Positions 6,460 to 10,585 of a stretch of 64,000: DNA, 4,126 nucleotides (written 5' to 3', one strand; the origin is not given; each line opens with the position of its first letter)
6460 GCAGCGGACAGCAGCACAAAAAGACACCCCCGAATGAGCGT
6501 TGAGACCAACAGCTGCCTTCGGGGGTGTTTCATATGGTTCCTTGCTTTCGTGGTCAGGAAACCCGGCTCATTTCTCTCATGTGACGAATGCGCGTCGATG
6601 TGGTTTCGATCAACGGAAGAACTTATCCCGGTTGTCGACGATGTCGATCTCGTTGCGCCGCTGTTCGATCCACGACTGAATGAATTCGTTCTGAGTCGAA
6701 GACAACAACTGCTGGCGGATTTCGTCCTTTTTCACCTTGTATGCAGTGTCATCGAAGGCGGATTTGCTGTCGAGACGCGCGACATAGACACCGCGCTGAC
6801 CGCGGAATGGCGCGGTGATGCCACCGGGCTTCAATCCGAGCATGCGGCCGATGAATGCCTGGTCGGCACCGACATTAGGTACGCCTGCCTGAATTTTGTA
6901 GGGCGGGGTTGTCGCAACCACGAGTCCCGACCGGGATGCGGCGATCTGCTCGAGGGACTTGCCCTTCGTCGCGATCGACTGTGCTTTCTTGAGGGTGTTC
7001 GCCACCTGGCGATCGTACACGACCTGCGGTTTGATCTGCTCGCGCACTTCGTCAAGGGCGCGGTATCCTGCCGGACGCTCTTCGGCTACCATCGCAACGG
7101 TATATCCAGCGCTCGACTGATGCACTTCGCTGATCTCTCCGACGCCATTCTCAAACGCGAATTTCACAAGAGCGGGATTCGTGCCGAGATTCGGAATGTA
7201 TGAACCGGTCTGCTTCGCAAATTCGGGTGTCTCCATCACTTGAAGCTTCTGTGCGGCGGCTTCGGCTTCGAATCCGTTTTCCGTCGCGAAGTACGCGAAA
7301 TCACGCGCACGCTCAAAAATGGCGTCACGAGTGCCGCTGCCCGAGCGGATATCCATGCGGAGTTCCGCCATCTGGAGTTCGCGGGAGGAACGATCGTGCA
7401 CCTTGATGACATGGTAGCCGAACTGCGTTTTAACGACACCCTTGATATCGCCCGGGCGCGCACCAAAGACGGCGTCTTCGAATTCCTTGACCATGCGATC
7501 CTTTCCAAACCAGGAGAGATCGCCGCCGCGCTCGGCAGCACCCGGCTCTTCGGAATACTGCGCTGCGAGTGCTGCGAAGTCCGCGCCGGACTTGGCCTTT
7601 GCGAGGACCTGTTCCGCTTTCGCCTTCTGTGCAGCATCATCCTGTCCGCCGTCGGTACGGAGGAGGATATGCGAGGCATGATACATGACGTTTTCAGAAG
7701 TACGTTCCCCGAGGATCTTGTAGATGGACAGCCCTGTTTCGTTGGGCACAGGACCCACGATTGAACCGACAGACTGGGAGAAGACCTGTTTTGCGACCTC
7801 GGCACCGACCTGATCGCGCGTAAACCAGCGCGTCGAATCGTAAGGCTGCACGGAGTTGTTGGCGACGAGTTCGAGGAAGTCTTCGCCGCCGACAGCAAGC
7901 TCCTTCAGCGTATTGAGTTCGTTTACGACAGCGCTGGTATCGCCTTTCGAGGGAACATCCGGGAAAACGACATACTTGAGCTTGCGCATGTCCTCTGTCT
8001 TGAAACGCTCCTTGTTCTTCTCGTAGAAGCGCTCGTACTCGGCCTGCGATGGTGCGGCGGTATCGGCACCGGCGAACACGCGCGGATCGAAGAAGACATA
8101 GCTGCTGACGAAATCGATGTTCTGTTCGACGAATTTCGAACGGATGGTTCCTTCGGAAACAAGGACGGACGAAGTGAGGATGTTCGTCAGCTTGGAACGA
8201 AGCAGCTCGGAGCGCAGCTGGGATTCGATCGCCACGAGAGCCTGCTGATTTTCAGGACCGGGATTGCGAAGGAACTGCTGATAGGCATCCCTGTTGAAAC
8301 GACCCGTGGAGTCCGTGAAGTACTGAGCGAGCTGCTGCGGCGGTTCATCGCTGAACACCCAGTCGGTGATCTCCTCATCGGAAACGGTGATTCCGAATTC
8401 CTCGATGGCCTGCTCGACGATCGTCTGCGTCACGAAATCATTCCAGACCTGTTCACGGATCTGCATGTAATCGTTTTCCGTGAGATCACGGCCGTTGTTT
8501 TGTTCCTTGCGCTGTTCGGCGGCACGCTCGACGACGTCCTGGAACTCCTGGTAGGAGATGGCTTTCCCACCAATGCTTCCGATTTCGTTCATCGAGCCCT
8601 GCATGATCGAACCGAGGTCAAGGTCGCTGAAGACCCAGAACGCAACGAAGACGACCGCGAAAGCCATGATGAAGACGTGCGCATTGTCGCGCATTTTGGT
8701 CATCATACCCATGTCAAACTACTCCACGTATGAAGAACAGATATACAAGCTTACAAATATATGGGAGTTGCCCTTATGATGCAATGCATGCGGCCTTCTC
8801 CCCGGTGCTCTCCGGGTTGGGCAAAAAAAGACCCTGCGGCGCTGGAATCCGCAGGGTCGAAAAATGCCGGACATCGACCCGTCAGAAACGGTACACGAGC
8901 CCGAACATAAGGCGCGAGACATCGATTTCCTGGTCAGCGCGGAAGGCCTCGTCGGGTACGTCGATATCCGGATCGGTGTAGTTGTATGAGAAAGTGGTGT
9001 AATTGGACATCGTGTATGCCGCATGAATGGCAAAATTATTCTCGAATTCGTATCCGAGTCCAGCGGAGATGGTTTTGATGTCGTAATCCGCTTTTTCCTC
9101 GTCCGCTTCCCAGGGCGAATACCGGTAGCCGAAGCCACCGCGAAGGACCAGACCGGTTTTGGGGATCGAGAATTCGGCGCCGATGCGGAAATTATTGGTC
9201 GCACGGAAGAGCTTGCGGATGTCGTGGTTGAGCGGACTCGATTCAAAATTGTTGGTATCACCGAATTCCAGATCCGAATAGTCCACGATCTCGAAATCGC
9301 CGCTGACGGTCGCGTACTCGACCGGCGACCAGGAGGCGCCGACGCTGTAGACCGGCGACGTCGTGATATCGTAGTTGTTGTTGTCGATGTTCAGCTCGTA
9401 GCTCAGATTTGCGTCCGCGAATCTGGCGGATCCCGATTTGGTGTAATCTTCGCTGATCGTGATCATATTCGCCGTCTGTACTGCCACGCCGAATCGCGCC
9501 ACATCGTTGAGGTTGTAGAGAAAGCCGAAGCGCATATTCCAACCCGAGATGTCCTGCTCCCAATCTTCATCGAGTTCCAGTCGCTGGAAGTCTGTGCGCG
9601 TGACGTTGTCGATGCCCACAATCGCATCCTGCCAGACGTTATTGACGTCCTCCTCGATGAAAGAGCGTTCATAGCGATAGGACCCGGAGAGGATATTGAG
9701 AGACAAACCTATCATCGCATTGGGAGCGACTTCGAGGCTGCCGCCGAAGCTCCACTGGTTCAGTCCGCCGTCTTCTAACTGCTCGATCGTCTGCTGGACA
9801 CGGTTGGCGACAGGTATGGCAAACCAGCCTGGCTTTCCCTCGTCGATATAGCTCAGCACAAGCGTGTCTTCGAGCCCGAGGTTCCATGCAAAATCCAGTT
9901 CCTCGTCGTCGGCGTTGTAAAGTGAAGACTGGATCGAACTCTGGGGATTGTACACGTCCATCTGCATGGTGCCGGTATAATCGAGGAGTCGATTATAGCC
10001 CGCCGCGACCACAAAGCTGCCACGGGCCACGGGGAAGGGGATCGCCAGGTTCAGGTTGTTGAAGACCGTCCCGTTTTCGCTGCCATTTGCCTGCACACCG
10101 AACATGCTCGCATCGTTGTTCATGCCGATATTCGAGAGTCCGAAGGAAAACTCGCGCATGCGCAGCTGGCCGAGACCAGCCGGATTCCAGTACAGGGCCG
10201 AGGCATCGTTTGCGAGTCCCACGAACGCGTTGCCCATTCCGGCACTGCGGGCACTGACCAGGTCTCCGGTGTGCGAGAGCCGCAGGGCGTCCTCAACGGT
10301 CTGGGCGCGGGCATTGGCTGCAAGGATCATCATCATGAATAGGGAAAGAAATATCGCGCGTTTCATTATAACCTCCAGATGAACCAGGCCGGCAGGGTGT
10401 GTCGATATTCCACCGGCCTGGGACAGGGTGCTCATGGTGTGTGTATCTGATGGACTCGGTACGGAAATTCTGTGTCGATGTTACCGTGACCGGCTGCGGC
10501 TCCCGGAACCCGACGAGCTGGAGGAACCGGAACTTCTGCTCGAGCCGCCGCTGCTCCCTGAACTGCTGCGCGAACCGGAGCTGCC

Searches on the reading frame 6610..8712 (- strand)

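Call 48: search_protein_families(library=ncbifam, proteins=[window:6610-8712:-], max_evalue=0.00001)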
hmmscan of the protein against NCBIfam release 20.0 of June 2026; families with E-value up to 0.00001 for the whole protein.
window:6610-8712:- (700 aa): 10 families
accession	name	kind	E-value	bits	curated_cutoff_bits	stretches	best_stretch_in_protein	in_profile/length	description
NF000809.0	PRK00059.1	equivalog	1.9e-32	113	303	2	339-445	192-291/336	peptidylprolyl isomerase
NF008054.0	PRK10788.1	equivalog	4.9e-29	101.5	493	2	3-250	1-238/626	peptidylprolyl isomerase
NF008038.0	PRK10770.1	equivalog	7.2e-26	90.9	394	1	249-441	182-383/431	peptidylprolyl isomerase SurA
NF002824.0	PRK02998.1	subfamily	8.1e-25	87.7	360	1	364-447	146-227/283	peptidylprolyl isomerase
NF002846.0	PRK03095.1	equivalog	8.9e-25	87.7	361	1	345-457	134-237/287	peptidylprolyl isomerase PrsA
NF002827.0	PRK03002.1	equivalog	1.7e-20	73.2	343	1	362-442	146-226/285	peptidylprolyl isomerase PrsA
NF011969.0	PRK15441.1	equivalog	1.4e-13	51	127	1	366-441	18-92/93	peptidylprolyl isomerase PpiC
NF003356.0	PRK04405.1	subfamily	7.1e-12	45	339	1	361-442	153-237/299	peptidylprolyl isomerase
TIGR02933.1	nifM_nitrog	equivalog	3.6e-10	40.2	168.2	1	346-438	126-217/256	nitrogen fixation protein NifM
NF051879.1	TDE1658_narrow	equivalog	4.8e-07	29.1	340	0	19-134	10-110/342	MOSP complex formation periplasmic protein, TDE1658 family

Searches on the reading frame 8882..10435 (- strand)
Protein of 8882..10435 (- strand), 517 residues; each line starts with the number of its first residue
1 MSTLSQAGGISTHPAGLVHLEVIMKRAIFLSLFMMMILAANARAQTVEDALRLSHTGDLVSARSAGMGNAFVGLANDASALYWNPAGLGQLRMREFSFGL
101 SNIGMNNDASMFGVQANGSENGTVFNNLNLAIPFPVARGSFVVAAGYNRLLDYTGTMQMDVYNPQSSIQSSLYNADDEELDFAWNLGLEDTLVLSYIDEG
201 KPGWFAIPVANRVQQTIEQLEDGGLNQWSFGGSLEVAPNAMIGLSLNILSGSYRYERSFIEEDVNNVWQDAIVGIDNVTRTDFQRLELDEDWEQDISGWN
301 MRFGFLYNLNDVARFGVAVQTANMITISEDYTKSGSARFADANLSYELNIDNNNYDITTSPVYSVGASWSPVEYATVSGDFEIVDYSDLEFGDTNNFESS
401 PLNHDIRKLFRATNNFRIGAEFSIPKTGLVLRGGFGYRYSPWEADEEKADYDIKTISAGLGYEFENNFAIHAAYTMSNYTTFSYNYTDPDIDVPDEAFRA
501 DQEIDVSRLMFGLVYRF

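Call 48: search_protein_families(library=ncbifam, proteins=[window:8882-10435:-], max_evalue=0.00001)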
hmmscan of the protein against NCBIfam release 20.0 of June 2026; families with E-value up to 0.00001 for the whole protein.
window:8882-10435:- (517 aa): 3 families
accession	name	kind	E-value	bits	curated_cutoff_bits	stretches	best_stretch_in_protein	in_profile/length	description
NF053685.1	BamG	equivalog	3.1e-15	56.1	250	1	222-477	131-365/397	BamG family beta-barrel-assembly machinery protein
NF033709.1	PorV_fam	subfamily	2.6e-12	47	90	1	60-108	11-62/326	PorV/PorQ family protein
NF052325.1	PorVQ2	equivalog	5.7e-08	32.1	325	1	60-93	34-67/354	putative type IX sorting system protein PorV2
